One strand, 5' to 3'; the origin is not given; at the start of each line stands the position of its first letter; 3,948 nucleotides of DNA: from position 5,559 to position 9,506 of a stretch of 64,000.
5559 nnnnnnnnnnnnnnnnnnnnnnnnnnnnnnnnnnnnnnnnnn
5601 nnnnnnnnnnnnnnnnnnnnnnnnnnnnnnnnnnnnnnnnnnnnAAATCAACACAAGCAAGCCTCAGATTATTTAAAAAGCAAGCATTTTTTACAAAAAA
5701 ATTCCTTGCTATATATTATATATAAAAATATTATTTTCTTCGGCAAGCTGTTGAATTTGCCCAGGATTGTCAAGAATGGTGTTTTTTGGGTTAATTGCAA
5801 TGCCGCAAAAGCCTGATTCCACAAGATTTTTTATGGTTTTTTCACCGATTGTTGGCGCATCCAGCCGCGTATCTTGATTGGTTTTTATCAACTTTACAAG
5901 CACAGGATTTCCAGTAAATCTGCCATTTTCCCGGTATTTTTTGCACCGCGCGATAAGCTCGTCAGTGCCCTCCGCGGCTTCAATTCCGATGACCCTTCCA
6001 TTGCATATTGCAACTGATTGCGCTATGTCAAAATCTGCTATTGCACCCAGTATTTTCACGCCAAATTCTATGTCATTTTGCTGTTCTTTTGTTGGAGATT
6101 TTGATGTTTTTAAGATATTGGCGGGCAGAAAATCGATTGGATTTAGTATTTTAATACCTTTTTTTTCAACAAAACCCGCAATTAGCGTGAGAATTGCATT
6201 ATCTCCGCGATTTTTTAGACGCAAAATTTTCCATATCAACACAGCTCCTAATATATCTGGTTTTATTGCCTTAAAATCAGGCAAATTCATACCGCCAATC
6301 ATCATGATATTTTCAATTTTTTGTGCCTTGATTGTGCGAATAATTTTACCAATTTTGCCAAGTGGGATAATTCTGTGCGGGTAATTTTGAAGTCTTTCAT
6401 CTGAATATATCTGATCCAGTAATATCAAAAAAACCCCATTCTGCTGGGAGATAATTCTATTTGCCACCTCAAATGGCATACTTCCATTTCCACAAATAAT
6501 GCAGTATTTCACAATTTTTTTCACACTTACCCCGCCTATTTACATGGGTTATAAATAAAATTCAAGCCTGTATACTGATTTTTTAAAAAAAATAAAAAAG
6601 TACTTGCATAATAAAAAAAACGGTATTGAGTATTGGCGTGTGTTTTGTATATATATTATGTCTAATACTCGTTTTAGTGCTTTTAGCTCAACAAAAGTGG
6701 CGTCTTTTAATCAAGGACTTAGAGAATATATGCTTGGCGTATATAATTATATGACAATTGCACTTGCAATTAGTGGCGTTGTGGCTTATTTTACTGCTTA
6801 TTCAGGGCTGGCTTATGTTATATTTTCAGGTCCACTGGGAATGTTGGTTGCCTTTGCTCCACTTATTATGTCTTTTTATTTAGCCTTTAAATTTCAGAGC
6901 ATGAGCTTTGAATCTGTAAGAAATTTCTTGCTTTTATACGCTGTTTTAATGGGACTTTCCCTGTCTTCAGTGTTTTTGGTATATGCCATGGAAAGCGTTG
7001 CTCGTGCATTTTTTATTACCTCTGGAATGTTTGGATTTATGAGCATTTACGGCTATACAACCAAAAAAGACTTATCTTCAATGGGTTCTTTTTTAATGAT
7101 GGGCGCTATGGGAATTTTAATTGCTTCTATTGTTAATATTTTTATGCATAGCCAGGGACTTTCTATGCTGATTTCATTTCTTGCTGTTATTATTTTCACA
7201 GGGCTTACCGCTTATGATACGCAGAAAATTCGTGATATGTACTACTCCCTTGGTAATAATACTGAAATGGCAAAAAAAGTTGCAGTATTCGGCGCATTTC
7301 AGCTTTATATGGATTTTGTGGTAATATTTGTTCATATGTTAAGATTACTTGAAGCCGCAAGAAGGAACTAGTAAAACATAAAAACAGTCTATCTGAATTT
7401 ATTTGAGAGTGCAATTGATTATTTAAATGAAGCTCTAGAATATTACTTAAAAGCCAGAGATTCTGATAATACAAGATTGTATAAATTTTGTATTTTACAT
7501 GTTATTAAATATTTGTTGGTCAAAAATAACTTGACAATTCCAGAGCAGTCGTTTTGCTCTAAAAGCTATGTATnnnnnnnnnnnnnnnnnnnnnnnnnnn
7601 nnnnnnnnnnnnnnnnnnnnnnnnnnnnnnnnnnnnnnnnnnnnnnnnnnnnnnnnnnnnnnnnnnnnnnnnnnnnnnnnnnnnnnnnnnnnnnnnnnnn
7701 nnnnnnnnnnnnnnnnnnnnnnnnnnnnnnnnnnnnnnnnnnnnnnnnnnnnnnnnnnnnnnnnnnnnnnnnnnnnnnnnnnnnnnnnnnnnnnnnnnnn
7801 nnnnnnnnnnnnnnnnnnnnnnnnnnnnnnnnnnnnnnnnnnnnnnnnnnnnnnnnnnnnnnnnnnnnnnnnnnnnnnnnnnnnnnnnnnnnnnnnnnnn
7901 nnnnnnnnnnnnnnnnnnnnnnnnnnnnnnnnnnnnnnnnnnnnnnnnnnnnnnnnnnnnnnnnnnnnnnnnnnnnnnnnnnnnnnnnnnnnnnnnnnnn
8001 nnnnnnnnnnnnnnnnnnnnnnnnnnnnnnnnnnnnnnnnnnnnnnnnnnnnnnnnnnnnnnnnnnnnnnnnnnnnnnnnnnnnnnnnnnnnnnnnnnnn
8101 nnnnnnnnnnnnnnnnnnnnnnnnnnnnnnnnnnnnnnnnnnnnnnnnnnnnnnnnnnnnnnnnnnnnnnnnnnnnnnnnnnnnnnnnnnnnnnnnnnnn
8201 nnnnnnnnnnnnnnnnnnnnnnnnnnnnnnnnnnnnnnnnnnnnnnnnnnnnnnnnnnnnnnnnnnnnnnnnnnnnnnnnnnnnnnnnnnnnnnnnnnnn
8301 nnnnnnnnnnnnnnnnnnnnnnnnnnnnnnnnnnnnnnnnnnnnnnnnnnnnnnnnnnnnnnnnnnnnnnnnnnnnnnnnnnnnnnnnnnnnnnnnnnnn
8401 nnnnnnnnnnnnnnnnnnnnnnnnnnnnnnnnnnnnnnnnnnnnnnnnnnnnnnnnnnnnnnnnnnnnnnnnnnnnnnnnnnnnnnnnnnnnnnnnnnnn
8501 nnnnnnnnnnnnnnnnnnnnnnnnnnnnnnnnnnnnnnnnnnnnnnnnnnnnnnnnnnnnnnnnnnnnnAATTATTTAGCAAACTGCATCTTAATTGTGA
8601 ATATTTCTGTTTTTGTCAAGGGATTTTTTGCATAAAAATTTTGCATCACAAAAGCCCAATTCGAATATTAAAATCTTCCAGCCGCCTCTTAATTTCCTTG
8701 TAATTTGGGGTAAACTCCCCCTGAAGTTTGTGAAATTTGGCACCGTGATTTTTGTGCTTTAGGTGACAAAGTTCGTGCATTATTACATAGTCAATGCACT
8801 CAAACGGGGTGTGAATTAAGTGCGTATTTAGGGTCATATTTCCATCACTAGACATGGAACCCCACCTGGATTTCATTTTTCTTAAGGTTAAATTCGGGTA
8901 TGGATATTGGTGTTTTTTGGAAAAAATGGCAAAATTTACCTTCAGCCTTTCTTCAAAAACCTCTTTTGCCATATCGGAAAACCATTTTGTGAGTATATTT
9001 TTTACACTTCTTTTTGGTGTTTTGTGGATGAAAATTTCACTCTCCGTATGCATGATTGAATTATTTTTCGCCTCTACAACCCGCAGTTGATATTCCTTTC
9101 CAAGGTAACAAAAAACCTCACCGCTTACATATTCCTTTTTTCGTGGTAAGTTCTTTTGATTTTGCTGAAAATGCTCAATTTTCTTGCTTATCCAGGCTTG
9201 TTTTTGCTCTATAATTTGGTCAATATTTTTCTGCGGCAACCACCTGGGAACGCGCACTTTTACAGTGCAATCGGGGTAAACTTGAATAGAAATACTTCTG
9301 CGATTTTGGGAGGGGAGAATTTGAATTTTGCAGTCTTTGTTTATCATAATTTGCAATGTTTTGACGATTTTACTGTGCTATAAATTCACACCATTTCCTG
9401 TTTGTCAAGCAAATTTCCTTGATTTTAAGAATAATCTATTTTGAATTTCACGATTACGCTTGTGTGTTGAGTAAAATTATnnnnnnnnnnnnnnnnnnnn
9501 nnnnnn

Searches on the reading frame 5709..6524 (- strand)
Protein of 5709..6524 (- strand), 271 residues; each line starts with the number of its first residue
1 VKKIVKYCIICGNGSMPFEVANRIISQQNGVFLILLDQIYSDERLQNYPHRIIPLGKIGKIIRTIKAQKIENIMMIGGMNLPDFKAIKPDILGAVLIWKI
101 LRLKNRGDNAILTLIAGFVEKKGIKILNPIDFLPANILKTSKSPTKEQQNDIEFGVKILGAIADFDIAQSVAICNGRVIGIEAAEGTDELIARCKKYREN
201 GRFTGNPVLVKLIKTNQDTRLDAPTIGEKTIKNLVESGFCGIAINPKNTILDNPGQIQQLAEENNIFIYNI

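Call 41: search_protein_families(library=pfam, proteins=[window:5709-6524:-])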
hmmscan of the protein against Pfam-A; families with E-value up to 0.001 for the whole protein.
window:5709-6524:- (271 aa): 2 families
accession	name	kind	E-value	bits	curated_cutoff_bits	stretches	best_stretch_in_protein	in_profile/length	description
PF06230.17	LpxI_C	-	8.8e-37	126.3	25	1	140-269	6-131/131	LpxI C-terminal domain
PF17930.7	LpxI_N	-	8.2e-24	84.5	25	1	8-134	3-127/129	LpxI N-terminal domain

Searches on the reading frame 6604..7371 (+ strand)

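Call 41: search_protein_families(library=pfam, proteins=[window:6604-7371:+])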
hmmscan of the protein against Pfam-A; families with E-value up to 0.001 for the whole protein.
window:6604-7371:+ (255 aa): 1 family
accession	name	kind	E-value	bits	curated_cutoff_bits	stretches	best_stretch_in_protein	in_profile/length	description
PF01027.25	Bax1-I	-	5.2e-55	186.9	34.1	1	40-249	1-207/207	Inhibitor of apoptosis-promoting Bax1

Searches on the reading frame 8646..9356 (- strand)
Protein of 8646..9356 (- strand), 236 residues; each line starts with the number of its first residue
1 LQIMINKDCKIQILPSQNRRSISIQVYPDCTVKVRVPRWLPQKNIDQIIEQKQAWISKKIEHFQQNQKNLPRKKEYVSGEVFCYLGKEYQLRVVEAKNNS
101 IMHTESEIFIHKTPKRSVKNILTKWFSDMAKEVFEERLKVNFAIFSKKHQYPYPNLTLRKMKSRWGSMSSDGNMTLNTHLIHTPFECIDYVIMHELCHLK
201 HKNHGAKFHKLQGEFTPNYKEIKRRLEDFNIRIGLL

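Call 41: search_protein_families(library=pfam, proteins=[window:8646-9356:-])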
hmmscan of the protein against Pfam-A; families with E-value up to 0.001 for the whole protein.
window:8646-9356:- (236 aa): 2 families
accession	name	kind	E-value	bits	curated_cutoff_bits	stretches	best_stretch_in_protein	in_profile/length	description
PF01863.23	YgjP-like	-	3.1e-57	194.4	26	1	20-228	1-206/207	YgjP-like, metallopeptidase domain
PF08325.16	WLM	-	8.3e-06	26.4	26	1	183-224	78-119/190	WLM domain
